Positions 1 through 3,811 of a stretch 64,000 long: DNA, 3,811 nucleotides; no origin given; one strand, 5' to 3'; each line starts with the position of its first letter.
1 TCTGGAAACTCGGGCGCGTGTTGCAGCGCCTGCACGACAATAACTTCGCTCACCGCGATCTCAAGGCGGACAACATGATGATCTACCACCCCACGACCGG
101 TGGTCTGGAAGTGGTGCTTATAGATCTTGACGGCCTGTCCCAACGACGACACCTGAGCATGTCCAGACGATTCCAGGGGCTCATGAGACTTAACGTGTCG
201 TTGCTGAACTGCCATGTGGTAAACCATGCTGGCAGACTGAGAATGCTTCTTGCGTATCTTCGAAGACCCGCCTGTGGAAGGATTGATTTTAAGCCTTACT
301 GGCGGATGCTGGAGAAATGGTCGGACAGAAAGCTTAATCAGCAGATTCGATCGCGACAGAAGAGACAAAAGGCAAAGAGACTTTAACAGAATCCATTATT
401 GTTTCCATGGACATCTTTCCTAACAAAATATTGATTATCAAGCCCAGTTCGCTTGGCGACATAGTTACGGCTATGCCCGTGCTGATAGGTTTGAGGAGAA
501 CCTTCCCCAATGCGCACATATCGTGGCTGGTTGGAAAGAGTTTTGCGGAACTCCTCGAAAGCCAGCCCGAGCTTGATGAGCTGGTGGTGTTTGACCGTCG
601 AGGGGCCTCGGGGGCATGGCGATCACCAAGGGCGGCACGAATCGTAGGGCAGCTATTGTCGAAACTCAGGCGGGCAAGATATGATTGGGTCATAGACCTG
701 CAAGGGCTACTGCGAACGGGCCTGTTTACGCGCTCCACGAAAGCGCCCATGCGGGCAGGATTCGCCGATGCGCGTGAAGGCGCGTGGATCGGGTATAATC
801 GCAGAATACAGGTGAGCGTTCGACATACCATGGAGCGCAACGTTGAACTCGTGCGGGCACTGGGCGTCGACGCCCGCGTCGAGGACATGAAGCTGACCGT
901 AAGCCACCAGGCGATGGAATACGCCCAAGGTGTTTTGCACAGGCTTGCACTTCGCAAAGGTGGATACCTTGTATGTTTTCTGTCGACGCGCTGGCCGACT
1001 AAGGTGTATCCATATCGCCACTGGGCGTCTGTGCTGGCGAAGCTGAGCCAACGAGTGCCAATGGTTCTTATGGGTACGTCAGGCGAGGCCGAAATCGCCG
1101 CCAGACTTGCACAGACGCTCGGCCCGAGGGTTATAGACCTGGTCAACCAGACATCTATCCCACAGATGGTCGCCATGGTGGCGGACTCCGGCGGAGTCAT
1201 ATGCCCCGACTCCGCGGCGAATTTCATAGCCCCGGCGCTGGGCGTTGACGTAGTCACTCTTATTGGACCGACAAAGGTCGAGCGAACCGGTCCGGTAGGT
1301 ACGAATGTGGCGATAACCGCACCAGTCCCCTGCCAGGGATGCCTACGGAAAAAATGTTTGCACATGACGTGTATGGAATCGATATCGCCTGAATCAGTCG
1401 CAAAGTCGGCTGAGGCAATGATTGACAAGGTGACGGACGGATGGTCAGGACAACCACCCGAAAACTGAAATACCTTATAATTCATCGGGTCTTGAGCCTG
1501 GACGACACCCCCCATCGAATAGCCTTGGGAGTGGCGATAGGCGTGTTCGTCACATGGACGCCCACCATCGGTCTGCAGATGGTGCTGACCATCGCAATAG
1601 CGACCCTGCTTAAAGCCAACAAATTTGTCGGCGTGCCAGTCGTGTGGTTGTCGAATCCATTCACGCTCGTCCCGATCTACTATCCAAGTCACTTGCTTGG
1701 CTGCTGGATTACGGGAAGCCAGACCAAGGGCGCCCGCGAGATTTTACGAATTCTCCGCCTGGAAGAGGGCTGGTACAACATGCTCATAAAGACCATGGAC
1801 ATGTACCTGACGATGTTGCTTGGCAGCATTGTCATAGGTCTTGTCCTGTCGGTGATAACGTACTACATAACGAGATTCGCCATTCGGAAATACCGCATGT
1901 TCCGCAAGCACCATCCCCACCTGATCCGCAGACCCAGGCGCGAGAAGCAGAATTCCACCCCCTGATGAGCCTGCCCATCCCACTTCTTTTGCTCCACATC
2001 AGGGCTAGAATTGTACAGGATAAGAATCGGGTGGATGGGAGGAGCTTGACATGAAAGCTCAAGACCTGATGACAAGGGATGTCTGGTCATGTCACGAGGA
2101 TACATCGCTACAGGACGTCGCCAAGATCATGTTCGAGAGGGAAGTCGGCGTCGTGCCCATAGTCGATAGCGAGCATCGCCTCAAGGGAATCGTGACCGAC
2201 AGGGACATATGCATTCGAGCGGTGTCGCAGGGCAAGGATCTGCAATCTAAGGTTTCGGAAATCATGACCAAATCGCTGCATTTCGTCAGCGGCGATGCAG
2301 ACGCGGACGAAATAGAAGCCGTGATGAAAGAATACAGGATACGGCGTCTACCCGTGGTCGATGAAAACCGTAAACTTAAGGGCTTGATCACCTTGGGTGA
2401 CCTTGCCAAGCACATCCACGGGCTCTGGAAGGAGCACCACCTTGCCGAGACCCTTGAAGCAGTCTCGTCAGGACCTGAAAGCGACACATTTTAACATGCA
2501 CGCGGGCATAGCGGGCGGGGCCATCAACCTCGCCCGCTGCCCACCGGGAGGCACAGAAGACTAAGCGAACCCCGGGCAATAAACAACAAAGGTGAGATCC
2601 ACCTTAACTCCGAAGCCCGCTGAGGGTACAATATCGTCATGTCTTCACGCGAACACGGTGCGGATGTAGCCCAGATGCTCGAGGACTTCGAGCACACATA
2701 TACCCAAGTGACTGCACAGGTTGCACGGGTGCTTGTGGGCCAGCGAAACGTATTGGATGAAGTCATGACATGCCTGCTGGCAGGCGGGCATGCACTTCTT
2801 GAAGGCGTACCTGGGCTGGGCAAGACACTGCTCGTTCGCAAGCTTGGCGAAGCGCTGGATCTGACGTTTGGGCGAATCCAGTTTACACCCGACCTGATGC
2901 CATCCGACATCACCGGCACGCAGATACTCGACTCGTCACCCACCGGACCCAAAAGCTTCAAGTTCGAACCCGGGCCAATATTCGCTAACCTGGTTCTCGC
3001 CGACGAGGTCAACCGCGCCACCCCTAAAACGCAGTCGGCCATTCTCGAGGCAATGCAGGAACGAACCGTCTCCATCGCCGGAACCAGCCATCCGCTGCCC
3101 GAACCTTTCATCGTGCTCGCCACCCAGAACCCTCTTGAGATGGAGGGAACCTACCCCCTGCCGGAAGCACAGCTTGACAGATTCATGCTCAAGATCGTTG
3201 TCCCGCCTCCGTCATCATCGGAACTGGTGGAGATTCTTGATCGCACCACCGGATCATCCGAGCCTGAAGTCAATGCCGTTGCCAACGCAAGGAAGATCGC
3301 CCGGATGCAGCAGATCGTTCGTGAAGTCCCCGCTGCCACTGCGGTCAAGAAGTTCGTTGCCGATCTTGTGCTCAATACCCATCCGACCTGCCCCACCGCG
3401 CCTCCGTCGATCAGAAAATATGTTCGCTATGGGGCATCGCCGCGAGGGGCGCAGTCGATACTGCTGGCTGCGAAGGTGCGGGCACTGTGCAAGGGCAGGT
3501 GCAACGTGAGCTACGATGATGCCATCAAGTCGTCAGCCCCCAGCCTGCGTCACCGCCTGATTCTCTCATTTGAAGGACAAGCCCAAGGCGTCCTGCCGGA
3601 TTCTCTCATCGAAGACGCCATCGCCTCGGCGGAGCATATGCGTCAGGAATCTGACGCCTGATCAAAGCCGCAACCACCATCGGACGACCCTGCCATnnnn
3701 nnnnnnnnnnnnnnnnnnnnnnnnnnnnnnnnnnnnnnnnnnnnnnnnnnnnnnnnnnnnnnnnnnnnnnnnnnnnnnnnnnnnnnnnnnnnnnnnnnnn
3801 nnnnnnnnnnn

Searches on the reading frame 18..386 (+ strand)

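Call 34: search_protein_families(library=pfam, proteins=[window:18-386:+], max_evalue=0.001)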
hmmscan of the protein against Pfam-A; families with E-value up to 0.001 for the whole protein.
window:18-386:+ (122 aa): 3 families
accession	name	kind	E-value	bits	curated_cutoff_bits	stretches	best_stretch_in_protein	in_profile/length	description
PF06293.20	Kdo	-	6.5e-05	22.9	21.3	1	1-66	130-194/207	Lipopolysaccharide kinase (Kdo/WaaP) family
PF00069.31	Pkinase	-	0.00061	19.7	31.7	1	2-37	111-142/263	Protein kinase domain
PF17667.7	Pkinase_fungal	-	0.00096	18.4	24.1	0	3-42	300-341/387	Fungal protein kinase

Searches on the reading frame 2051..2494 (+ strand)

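Call 34: search_protein_families(library=pfam, proteins=[window:2051-2494:+], max_evalue=0.001)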
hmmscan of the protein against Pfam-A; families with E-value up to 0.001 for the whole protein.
window:2051-2494:+ (147 aa): 1 family
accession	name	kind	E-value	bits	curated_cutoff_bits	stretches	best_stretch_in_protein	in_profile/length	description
PF00571.33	CBS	-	7.3e-32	109.9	24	2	68-123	1-56/57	CBS domain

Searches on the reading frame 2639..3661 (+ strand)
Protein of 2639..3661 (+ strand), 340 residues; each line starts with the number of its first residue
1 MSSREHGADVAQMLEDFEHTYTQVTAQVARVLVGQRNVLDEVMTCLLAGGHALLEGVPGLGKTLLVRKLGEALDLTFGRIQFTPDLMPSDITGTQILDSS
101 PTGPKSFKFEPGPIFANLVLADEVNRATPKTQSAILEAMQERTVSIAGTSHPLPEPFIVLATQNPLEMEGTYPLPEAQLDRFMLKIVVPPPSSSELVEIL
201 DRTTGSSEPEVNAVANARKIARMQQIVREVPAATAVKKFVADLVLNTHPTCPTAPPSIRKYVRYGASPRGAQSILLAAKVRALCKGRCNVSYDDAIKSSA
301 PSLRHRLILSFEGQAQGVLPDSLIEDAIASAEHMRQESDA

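Call 34: search_protein_families(library=pfam, proteins=[window:2639-3661:+], max_evalue=0.001)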
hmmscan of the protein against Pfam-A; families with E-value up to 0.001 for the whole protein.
window:2639-3661:+ (340 aa): 6 families
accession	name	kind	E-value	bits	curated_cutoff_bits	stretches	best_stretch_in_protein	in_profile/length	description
PF07726.17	AAA_3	-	1.9e-62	209.4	27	1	51-184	1-131/131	ATPase family associated with various cellular activities (AAA)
PF07728.20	AAA_5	-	8.3e-12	45.7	22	1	52-182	2-139/139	AAA domain (dynein-related subfamily)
PF17863.7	AAA_lid_2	-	1.5e-11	44.3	22.7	1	260-326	7-73/74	AAA lid domain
PF20030.5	bpMoxR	-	7.3e-11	42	27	1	22-207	4-185/205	MoxR domain in the MoxR-vWA-beta-propeller ternary systems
PF00004.35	AAA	-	0.00038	21.3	21.2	0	53-165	2-111/131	ATPase family associated with various cellular activities (AAA)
PF00493.29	MCM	-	0.00043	19.9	23.3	0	48-166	56-174/224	MCM P-loop domain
